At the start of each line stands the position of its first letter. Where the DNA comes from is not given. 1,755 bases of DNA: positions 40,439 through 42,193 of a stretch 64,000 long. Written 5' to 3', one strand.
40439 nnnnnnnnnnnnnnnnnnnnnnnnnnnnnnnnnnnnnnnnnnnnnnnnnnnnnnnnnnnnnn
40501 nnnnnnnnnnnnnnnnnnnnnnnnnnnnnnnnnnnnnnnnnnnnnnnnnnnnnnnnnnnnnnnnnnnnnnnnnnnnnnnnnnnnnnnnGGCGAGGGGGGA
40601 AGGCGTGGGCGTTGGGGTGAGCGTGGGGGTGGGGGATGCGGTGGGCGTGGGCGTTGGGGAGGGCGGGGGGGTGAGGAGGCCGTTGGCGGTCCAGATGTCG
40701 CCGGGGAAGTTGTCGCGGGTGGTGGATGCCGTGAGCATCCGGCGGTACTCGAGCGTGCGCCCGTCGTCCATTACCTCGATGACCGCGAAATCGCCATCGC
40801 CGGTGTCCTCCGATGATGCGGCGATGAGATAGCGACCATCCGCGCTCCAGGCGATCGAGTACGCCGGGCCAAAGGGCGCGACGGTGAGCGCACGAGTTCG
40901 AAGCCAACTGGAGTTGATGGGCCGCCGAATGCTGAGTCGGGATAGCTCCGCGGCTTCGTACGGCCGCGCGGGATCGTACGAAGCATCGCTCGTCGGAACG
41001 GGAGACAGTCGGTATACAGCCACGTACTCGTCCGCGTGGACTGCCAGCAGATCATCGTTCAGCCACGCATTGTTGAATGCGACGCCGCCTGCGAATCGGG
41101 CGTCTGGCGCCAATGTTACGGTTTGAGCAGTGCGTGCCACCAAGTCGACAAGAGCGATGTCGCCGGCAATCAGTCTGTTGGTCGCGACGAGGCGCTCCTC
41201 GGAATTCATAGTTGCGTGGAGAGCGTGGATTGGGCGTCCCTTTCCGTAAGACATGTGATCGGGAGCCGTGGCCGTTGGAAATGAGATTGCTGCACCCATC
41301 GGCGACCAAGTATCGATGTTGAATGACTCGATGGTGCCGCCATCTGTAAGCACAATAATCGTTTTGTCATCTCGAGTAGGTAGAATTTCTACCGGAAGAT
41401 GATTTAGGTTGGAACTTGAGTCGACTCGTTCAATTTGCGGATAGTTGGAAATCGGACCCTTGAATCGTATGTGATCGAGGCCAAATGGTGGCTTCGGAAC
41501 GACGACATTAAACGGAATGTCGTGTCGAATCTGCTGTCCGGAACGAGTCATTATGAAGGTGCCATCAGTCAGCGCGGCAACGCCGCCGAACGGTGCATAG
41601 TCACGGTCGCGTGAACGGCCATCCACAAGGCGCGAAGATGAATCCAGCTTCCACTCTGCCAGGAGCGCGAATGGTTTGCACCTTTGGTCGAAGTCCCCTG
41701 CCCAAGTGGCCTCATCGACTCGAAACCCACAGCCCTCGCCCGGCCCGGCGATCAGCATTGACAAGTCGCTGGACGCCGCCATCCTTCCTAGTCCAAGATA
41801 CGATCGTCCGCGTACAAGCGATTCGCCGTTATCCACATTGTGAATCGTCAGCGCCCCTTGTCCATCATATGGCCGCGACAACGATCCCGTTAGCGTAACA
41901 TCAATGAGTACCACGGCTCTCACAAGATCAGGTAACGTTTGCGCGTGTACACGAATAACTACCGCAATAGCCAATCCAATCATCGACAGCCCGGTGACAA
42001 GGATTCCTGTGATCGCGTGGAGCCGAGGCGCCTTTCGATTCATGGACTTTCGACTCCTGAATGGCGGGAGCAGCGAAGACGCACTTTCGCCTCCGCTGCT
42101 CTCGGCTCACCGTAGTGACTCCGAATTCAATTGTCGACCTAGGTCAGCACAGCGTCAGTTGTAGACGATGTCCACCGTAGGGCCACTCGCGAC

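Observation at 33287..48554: Tandemly amplified two-gene cassette: Cys-rich secreted protein + propeller-PT-VWA protein, 4 full units plus a fifth large paralog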

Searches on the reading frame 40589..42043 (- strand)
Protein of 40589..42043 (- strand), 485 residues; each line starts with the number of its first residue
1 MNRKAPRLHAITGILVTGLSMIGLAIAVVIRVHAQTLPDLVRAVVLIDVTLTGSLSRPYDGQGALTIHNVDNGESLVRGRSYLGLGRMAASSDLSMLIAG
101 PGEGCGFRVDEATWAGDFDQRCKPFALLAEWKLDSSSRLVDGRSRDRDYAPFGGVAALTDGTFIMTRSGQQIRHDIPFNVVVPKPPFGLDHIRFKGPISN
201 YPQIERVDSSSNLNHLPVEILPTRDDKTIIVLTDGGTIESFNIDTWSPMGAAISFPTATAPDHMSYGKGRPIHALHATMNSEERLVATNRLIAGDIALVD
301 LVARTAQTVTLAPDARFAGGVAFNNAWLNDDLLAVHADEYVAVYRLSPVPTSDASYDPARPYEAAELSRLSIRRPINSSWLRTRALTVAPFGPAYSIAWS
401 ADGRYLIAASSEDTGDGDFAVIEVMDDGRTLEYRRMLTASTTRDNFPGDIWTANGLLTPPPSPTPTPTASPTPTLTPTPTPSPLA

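Call 12: find_homologous_proteins(query=window:40589-42043:-, max_evalue=0.01)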
Query window:40589-42043:- (485 aa): 19 proteins with E <= 0.01 among 8000 candidates.
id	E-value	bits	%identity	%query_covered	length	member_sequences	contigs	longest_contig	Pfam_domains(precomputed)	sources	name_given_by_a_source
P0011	4.8e-153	529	48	99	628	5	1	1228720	PF13519.13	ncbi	-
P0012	1.8e-128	447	55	79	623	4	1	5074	PF13768.13,PF00092.35,PF13519.13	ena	-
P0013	2.3e-94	335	62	45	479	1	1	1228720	PF00092.35,PF13519.13,PF01882.26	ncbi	-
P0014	9.3e-84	300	99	30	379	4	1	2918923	PF00092.35,PF13519.13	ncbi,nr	ncbi:MAG: VWA domain-containing protein [Ardenticatenales bacterium]|nr:VWA domain-containing protei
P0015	1.4e-56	210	33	95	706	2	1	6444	PF00092.35,PF13519.13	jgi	-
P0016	1.3e-48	184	33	96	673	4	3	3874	PF00092.35,PF13519.13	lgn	-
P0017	7.5e-46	175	32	98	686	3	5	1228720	PF00092.35,PF13519.13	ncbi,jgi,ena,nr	ncbi:MAG: VWA domain-containing protein [Ardenticatenales bacterium]|jgi:Mg-chelatase subunit ChlD|n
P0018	3.5e-40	156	30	86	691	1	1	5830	PF00092.35,PF13519.13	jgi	jgi:Mg-chelatase subunit ChlD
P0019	9.4e-33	132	38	41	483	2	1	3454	PF13768.13,PF00092.35,PF13519.13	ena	-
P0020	9.5e-32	129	29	84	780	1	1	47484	PF13768.13,PF00092.35,PF13519.13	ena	-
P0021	8.6e-30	122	39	43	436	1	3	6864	PF00092.35,PF13519.13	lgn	-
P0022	4.4e-25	107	34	49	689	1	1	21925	PF00092.35,PF13519.13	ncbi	-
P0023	3.4e-24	104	39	44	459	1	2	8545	PF00092.35,PF13519.13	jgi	jgi:hypothetical protein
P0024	6.1e-23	99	26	92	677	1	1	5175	PF00092.35,PF13519.13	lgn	-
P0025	2.0e-14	71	30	85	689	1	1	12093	PF00092.35,PF13519.13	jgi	jgi:hypothetical protein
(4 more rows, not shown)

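Call 19: find_encoding_contigs(protein=P0017, flank=10000, max_places=3)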
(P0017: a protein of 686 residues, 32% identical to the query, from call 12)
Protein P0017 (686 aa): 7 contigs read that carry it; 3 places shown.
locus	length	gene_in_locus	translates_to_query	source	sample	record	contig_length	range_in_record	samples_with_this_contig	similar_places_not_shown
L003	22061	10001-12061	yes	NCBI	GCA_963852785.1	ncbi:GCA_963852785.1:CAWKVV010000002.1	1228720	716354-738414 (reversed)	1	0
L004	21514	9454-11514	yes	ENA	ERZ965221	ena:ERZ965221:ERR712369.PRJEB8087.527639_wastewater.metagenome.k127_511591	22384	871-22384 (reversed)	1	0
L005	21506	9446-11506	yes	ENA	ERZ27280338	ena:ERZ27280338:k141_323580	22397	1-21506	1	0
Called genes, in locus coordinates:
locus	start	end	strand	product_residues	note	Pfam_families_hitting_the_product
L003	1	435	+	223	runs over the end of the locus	-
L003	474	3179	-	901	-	PF00270:DEAD, PF00271:Helicase_C, PF22982:WHD_HRQ1 (weak), PF01844:HNH (faint), PF09369:MZB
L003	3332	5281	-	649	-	PF00092:VWA, PF13519:VWA_2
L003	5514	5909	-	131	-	-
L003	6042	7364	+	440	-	PF17785:PUA_3, PF10672:Methyltrans_SAM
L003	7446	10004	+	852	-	PF17854:FtsK_alpha, PF01580:FtsK_SpoIIIE, PF09397:FtsK_gamma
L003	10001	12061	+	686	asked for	PF00092:VWA, PF13519:VWA_2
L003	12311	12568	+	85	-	-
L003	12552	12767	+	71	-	PF10049:DUF2283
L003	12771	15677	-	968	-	PF01436:NHL (faint), PF00092:VWA, PF05762:VWA_CoxE (faint), PF13519:VWA_2, PF13768:VWA_3, PF00092:VWA, PF13519:VWA_2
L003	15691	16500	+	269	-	PF10531:SLBB, PF14520:HHH_5 (faint), PF00633:HHH (faint), PF12836:HHH_3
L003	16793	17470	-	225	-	-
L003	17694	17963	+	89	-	-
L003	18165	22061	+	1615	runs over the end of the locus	-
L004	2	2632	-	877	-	?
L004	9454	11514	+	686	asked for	PF00092:VWA, PF13519:VWA_2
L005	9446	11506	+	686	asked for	PF00092:VWA, PF13519:VWA_2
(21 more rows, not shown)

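Call 20: find_encoding_contigs(protein=P0020, flank=10000, max_places=2)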
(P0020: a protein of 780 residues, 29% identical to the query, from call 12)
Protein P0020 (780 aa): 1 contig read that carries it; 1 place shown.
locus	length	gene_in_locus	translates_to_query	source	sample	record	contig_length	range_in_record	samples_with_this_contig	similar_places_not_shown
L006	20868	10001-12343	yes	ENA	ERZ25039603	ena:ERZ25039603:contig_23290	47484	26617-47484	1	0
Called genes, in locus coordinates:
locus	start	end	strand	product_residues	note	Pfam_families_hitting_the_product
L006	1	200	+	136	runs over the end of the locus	PF02384:N6_Mtase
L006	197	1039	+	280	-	PF02384:N6_Mtase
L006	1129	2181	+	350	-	PF01939:NucS_C (weak)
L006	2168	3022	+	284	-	PF09509:Hypoth_Ymh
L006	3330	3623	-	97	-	-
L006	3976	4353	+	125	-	-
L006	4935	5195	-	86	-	PF05016:ParE_toxin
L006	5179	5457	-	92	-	PF02604:PhdYeFM_antitox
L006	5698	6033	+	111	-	-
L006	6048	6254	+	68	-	-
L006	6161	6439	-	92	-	-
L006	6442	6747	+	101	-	-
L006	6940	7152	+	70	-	-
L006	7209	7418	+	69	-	PF21841:DUF6900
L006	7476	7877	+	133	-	-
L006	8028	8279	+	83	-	-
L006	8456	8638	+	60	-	-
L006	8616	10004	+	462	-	PF20009:GEVED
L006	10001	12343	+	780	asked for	PF00092:VWA, PF13519:VWA_2, PF13768:VWA_3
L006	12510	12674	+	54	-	-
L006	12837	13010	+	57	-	-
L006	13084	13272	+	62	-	-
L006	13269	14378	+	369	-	-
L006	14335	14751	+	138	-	-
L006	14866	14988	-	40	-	-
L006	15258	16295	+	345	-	PF20009:GEVED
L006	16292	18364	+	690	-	PF00092:VWA, PF13519:VWA_2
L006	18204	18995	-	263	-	-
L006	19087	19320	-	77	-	-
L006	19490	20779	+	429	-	PF03237:Terminase_6N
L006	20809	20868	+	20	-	?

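Call 40: find_encoding_contigs(protein=P0011, flank=10000, max_places=3)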
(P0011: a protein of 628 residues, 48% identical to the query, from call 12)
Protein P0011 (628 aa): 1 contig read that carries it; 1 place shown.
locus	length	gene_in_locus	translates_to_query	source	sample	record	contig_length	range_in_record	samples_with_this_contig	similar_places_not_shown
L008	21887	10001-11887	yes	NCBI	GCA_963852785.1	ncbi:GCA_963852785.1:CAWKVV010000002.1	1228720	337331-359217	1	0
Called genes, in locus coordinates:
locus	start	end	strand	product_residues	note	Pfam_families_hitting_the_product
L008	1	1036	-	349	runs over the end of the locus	PF00890:FAD_binding_2 (weak), PF01266:DAO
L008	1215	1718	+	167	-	PF02657:SufE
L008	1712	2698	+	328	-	-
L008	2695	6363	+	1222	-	PF00092:VWA, PF13519:VWA_2, PF13768:VWA_3 (faint), PF05762:VWA_CoxE (weak), PF00092:VWA, PF13519:VWA_2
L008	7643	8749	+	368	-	PF01882:DUF58 (weak), PF00092:VWA, PF13519:VWA_2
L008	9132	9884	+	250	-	-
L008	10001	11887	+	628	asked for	PF13519:VWA_2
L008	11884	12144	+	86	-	PF00092:VWA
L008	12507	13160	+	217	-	-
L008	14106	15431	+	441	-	PF00092:VWA, PF13519:VWA_2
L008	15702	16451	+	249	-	-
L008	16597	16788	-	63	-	-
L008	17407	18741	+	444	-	PF01882:DUF58 (faint), PF00092:VWA, PF13519:VWA_2, PF13768:VWA_3 (faint)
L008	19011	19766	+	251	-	-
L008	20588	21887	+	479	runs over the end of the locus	PF01882:DUF58 (weak), PF00092:VWA, PF13519:VWA_2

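Call 81: find_encoding_contigs(protein=P0012, flank=6000, max_places=3)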
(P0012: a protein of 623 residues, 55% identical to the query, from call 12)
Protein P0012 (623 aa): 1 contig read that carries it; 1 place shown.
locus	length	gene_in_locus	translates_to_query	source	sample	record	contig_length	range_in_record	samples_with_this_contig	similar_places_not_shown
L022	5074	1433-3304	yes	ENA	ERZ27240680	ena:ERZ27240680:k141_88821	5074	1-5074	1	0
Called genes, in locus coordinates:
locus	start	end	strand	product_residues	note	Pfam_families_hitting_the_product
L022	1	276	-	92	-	?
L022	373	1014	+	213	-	-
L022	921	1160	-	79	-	-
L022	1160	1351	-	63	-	-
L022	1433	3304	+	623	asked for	PF13768:VWA_3 (faint), PF00092:VWA, PF13519:VWA_2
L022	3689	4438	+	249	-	-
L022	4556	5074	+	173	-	?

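Call 82: find_encoding_contigs(protein=P0015, flank=6000, max_places=3)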
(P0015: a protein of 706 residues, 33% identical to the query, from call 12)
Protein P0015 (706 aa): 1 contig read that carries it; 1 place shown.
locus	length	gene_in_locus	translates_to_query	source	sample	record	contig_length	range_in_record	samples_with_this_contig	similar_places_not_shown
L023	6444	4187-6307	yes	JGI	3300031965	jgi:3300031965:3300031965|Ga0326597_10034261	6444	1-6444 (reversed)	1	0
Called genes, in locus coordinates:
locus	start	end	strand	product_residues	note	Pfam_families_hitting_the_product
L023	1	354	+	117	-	?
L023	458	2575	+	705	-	PF00092:VWA, PF13519:VWA_2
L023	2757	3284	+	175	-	PF01381:HTH_3 (weak)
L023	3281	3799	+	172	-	-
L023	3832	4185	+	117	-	-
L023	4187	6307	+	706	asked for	PF00092:VWA, PF13519:VWA_2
